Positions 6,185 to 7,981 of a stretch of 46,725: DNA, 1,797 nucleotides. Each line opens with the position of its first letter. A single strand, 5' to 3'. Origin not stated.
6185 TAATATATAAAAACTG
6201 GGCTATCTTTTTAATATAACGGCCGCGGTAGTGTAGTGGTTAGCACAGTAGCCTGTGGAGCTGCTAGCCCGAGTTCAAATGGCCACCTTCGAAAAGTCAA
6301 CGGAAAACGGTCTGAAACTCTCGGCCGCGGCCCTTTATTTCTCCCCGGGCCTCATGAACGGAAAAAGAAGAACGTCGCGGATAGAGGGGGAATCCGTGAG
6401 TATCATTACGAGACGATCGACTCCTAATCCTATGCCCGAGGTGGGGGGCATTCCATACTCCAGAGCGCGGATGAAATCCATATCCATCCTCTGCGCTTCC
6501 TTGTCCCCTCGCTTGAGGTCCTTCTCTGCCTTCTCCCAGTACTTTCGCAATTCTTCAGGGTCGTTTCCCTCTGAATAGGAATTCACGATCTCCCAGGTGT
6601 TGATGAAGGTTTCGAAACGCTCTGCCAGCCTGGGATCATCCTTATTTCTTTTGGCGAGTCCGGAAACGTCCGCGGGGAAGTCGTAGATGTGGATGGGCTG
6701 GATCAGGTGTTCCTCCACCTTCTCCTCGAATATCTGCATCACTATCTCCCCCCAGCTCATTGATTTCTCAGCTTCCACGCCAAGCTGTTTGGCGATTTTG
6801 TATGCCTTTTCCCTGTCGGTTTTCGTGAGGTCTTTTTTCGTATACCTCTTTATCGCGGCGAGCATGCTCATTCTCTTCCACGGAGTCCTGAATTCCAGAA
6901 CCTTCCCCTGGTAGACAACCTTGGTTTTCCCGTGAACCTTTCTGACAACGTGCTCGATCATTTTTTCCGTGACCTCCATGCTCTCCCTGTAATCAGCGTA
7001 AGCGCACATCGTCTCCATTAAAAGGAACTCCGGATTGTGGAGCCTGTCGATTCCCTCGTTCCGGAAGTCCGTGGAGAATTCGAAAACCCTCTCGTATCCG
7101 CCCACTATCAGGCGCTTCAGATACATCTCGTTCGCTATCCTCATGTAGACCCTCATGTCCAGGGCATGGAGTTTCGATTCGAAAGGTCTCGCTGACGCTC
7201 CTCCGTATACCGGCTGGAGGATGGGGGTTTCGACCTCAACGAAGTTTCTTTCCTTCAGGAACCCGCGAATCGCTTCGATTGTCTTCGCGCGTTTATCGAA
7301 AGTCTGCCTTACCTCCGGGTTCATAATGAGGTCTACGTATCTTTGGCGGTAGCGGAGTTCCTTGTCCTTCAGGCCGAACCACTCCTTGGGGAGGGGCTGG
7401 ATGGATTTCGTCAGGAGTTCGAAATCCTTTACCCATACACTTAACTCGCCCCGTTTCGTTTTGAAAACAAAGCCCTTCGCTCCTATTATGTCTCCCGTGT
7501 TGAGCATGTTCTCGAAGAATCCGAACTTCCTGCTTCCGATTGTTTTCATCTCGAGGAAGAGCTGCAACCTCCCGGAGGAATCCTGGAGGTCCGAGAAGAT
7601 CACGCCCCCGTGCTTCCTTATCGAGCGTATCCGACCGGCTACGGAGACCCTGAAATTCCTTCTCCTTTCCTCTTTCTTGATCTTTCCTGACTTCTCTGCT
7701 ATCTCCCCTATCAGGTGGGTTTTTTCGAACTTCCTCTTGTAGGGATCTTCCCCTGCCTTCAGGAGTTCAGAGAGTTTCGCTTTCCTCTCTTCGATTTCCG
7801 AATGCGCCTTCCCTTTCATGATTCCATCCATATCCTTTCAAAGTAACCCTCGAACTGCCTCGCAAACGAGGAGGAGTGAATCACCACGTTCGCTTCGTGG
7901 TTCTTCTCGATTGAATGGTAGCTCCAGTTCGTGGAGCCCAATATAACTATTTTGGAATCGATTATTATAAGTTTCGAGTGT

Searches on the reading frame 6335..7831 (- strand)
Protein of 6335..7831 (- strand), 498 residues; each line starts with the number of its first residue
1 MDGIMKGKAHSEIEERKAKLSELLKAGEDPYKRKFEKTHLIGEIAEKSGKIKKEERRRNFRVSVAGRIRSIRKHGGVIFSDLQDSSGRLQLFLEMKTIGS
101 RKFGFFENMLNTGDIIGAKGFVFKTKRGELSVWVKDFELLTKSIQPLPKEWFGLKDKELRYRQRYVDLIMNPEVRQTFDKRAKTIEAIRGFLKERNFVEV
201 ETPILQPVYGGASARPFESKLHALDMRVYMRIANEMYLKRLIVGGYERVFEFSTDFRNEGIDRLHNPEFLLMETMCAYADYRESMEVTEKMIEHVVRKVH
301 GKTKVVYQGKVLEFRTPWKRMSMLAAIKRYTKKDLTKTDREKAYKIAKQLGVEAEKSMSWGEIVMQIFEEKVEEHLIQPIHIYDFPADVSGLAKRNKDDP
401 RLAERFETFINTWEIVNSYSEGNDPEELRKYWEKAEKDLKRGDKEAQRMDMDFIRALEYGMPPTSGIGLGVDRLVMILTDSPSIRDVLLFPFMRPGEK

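Call 89: search_protein_families(library=pfam, proteins=[window:6335-7831:-], max_evalue=0.00001)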
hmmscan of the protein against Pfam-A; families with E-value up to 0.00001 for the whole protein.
window:6335-7831:- (498 aa): 2 families
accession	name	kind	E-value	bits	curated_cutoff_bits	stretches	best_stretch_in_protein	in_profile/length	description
PF00152.25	tRNA-synt_2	-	1.4e-85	287.5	25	1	156-493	1-307/308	tRNA synthetases class II (D, K and N)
PF01336.31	tRNA_anti-codon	-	9.4e-15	54.8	27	1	62-140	1-75/75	OB-fold nucleic acid binding domain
